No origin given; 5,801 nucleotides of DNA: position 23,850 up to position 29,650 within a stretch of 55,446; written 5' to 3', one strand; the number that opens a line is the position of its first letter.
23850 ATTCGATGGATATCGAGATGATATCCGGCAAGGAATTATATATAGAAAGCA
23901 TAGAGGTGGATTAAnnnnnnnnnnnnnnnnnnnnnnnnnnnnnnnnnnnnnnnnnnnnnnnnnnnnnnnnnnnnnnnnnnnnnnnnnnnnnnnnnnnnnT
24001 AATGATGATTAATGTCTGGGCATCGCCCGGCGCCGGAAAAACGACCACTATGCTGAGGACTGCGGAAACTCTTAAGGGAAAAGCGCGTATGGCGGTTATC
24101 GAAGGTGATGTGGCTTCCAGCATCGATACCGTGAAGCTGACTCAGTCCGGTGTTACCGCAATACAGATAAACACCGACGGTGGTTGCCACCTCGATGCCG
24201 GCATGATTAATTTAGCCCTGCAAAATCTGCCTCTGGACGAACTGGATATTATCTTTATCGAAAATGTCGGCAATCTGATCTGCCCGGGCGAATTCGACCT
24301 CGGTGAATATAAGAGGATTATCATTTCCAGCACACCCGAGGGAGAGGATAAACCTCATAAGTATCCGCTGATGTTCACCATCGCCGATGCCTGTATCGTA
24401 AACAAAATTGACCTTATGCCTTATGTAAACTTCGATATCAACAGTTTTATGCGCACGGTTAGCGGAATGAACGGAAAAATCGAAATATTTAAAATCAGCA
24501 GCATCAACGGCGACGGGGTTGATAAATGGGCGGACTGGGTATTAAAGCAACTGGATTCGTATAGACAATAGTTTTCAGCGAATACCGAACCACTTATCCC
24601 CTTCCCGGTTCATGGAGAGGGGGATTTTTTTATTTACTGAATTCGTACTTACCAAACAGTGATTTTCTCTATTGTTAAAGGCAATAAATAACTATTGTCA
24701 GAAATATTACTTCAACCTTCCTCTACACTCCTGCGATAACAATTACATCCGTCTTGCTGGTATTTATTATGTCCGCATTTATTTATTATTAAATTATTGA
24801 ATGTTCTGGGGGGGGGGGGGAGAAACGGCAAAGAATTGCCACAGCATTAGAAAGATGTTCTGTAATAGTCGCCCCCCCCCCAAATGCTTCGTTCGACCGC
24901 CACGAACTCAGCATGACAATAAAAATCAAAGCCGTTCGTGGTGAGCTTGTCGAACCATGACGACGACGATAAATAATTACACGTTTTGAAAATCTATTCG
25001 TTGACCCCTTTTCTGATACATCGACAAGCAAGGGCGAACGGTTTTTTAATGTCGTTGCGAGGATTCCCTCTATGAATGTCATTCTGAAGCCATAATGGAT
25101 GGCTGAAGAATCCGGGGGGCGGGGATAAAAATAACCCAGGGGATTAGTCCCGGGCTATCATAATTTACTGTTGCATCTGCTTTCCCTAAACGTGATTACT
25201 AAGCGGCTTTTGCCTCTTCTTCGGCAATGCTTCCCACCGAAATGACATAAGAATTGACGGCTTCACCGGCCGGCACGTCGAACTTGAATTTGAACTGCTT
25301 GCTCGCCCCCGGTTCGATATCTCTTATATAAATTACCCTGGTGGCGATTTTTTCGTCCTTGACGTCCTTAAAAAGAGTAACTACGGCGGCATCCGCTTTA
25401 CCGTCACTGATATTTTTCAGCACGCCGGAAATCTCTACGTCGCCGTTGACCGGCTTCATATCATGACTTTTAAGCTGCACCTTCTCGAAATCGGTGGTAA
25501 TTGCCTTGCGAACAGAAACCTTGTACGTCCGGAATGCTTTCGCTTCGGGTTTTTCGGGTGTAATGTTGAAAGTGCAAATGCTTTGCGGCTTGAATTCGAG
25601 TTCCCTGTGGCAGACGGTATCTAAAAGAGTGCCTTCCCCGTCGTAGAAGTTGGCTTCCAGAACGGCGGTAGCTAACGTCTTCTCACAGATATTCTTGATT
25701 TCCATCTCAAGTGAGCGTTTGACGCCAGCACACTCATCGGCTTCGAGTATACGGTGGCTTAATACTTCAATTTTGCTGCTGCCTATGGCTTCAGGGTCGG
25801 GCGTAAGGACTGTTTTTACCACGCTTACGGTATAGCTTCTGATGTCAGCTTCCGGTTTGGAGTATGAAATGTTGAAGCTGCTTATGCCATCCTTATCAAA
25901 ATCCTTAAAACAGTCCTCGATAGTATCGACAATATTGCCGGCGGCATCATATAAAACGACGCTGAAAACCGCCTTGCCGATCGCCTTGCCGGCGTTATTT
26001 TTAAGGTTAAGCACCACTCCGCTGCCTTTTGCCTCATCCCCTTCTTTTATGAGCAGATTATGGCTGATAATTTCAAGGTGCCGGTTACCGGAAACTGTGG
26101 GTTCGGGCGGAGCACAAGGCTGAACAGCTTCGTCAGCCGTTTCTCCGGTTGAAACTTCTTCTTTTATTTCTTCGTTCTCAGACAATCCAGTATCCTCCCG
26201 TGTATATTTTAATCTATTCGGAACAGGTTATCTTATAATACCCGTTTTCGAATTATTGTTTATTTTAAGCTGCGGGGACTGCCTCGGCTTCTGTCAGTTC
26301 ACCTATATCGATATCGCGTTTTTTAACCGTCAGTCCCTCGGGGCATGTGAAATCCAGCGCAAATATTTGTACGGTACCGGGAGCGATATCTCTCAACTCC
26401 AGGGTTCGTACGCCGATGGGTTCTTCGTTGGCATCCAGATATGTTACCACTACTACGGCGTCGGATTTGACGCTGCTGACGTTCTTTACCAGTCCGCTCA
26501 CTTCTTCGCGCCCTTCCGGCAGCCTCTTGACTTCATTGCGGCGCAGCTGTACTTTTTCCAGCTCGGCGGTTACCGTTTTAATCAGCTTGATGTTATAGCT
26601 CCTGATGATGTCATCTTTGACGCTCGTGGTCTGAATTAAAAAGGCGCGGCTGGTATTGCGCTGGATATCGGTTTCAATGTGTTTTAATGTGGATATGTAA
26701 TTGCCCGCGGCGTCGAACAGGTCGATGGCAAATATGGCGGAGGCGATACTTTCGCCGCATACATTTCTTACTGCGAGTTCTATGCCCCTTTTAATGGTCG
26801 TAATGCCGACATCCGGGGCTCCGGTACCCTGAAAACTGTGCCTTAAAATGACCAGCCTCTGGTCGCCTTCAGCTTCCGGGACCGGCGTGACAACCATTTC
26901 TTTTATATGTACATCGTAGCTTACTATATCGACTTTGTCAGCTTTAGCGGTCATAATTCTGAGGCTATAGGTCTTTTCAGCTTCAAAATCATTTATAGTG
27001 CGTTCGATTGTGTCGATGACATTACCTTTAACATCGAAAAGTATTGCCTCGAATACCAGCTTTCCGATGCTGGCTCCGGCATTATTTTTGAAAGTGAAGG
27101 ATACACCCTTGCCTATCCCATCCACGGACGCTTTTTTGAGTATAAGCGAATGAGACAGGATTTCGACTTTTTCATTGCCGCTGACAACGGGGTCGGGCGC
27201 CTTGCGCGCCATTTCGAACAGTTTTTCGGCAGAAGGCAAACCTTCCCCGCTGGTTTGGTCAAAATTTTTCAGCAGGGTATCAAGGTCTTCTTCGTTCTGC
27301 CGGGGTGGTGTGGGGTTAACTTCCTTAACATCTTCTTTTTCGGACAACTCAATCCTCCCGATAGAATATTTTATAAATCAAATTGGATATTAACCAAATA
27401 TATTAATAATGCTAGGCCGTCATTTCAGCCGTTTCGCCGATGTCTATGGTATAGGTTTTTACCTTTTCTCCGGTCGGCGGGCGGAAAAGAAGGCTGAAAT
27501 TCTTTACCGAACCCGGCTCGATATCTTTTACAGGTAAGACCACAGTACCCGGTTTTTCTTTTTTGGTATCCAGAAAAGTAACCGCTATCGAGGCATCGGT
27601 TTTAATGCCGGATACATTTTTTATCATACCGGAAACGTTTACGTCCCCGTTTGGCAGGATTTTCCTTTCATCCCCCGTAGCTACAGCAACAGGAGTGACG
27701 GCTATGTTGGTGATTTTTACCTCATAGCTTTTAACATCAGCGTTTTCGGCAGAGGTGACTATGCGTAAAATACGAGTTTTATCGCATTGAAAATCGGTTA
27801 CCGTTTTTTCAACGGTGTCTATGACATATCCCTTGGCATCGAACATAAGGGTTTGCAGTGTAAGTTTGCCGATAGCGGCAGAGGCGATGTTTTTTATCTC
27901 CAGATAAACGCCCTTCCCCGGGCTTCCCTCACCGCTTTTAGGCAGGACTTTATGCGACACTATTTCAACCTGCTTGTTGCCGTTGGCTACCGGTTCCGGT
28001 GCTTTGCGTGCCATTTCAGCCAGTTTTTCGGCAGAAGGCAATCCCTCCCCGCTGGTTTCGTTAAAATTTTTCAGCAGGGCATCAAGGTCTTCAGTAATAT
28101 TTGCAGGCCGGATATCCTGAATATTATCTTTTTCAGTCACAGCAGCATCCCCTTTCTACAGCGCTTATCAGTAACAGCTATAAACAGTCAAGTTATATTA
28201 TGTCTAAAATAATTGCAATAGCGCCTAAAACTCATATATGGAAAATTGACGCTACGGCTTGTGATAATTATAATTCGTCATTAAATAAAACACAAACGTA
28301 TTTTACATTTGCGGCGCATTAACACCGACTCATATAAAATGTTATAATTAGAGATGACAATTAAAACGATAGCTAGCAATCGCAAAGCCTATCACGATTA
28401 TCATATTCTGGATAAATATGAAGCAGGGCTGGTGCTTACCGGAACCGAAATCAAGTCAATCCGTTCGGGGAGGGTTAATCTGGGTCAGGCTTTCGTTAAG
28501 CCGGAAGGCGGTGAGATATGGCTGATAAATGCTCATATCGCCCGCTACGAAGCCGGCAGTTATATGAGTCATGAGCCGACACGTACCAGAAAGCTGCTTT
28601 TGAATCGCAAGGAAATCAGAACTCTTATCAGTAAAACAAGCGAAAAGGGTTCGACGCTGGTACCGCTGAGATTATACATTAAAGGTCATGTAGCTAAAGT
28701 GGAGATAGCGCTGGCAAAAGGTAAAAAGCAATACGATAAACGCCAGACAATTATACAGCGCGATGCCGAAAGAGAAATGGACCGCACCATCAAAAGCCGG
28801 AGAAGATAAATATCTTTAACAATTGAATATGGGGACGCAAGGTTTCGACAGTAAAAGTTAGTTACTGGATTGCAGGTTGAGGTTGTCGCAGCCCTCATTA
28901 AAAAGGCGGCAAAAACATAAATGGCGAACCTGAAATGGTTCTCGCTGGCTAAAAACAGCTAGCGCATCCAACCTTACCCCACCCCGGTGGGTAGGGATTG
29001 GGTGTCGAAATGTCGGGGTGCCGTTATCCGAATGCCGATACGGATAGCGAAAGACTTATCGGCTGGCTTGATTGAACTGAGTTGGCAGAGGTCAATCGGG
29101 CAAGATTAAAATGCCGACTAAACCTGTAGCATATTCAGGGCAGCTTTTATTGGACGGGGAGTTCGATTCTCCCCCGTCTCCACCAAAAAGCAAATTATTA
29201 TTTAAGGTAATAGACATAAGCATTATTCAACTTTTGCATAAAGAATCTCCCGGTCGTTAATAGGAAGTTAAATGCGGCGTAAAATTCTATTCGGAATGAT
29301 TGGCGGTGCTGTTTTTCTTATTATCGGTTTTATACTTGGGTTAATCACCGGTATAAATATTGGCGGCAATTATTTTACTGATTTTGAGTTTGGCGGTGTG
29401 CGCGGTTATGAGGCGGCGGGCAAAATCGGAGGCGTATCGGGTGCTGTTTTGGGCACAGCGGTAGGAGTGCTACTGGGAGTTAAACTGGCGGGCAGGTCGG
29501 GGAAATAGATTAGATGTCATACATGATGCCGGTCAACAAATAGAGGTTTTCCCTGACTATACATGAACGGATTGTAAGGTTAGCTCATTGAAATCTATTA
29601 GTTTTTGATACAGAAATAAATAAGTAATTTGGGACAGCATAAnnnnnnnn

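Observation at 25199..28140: Tandem array of three paralogous genes encoding signal-peptide-less proteins built from FxLYD-like beta-sandwich modules, with a conserved N-terminal peptide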

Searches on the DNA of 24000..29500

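Call 44: search_rna_families(source=window, start=24000, end=29500, threshold=evalue, max_evalue=0.1)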
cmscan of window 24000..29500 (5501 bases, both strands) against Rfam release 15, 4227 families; matches with E-value up to 0.1: 1.
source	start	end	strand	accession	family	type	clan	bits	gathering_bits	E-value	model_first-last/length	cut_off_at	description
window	28831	29185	+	RF00023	tmRNA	Gene;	CL00001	166.3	47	6e-67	1-374/374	no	transfer-messenger RNA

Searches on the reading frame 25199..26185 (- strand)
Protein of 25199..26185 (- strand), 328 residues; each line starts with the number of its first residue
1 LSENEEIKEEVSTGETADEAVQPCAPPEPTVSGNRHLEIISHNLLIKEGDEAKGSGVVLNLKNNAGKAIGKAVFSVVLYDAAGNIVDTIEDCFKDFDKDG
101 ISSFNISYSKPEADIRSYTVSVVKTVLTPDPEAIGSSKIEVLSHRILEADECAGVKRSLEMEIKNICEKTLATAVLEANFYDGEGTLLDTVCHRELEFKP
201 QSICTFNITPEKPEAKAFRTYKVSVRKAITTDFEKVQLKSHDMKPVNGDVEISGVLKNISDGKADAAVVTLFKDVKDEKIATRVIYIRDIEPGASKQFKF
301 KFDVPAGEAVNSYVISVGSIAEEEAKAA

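Call 3: search_protein_families(library=pfam, proteins=[window:25199-26185:-], max_evalue=1)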
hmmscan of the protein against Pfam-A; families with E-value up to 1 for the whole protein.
window:25199-26185:- (328 aa): 2 families
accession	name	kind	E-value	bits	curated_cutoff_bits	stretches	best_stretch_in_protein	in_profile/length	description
PF11906.13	DUF3426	-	0.00017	22.1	27.7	0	231-306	47-137/147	Protein of unknown function (DUF3426)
PF20458.3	DUF6711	-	0.15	12.9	27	1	226-294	47-114/134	Family of unknown function (DUF6711)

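Call 4: search_protein_families(library=ncbifam, proteins=[window:25199-26185:-], max_evalue=1)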
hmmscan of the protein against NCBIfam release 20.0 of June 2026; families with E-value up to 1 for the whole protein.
window:25199-26185:- (328 aa): 2 families
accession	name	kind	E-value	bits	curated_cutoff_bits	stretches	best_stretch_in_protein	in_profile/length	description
NF038353.1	FxLYD_dom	domain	5.7e-19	67.8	23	3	61-122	10-71/71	FxLYD domain-containing protein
NF033506.0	PACE-CTERM-PROT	exception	0.00037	19.3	110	1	229-315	357-446/627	putative S-layer protein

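Call 40: find_homologous_proteins(query=window:25199-26185:-, max_evalue=0.001)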
Query window:25199-26185:- (328 aa): 18 proteins with E <= 0.001 among 3563 candidates.
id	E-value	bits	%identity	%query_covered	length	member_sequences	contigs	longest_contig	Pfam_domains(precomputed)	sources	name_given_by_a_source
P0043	9.3e-207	703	98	100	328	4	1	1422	-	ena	-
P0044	8.6e-186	635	87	100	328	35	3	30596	-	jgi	jgi:hypothetical protein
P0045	8.6e-166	569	81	99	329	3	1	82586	-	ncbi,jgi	jgi:hypothetical protein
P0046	3.1e-158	544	76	100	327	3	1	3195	PF11906.14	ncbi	-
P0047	4.4e-155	534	74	100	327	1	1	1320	PF11906.14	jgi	jgi:hypothetical protein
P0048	3.2e-143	495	67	100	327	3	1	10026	-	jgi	jgi:hypothetical protein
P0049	1.8e-138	479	71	98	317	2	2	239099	-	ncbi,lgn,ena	ncbi:MAG: hypothetical protein WC958_03615 [Dehalococcoidales bacterium]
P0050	3.4e-129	449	63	98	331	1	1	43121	-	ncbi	-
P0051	4.0e-124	432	62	99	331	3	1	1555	-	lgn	-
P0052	2.7e-118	413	59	100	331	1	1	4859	-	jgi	jgi:hypothetical protein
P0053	7.3e-118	412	58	100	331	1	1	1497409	-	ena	-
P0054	4.0e-117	409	58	100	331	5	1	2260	-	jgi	jgi:hypothetical protein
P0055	5.4e-115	402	58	100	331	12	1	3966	-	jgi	jgi:hypothetical protein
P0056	3.4e-114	399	58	99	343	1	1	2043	-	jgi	jgi:hypothetical protein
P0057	7.0e-114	398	60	99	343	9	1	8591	-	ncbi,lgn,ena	-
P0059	5.1e-85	304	48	100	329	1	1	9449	-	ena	-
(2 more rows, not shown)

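Call 41: find_encoding_contigs(protein=P0053, flank=10000, max_places=2)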
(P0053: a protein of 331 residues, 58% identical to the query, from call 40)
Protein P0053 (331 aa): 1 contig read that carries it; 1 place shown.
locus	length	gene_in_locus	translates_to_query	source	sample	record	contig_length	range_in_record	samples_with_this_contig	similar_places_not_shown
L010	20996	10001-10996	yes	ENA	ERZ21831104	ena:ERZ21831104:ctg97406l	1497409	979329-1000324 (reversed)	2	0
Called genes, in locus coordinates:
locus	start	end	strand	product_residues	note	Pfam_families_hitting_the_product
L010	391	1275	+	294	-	PF04909:Amidohydro_2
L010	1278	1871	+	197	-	PF09749:HVSL (faint), PF10469:AKAP7_NLS, PF02834:LigT_PEase, PF13563:2_5_RNA_ligase2, PF02834:LigT_PEase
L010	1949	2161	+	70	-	-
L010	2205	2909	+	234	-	PF18912:DZR_2, PF00156:Pribosyltran (weak)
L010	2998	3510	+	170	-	PF01035:DNA_binding_1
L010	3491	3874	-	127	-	PF09394:Inhibitor_I42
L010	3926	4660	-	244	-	PF20582:UPF0758_N, PF04002:RadC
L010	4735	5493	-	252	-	PF04002:RadC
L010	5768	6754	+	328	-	PF00165:HTH_AraC (weak), PF12833:HTH_18, PF00165:HTH_AraC, PF06445:GyrI-like, PF14526:Cass2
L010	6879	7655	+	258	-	PF14268:YoaP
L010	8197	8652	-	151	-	PF01668:SmpB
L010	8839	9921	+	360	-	-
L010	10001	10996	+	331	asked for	-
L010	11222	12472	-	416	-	PF04055:Radical_SAM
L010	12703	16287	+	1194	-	PF02384:N6_Mtase (faint), PF20473:MmeI_Mtase, PF07669:Eco57I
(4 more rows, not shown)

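Call 42: find_encoding_contigs(protein=P0059, flank=10000, max_places=2)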
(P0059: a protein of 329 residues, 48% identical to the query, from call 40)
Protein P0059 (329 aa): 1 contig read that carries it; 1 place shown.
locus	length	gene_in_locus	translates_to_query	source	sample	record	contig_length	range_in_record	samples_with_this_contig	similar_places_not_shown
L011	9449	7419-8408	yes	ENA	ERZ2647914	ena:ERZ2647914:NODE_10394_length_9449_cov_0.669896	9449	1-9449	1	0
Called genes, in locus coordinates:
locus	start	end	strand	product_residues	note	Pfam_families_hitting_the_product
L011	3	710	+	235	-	?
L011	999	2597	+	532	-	PF13597:NRDD, PF04055:Radical_SAM, PF13353:Fer4_12 (weak)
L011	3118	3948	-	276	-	PF00753:Lactamase_B, PF12706:Lactamase_B_2 (weak)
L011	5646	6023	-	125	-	PF01668:SmpB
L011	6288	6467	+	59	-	-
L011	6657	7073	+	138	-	-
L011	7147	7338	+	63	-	-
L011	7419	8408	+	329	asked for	-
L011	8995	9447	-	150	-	?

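Call 72: search_protein_families(library=padloc, proteins=[window:25199-26185:-], max_evalue=0.01)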
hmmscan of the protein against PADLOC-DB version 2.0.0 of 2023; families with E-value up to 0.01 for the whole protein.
window:25199-26185:- (328 aa): 0 families

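Call 73: search_protein_families(library=phrogs, proteins=[window:25199-26185:-], max_evalue=0.01)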
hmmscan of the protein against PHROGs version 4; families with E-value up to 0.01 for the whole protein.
window:25199-26185:- (328 aa): 1 family
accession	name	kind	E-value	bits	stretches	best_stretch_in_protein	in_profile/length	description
phrog_14275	-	unknown function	1.8e-05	25.5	1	56-123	107-175/178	-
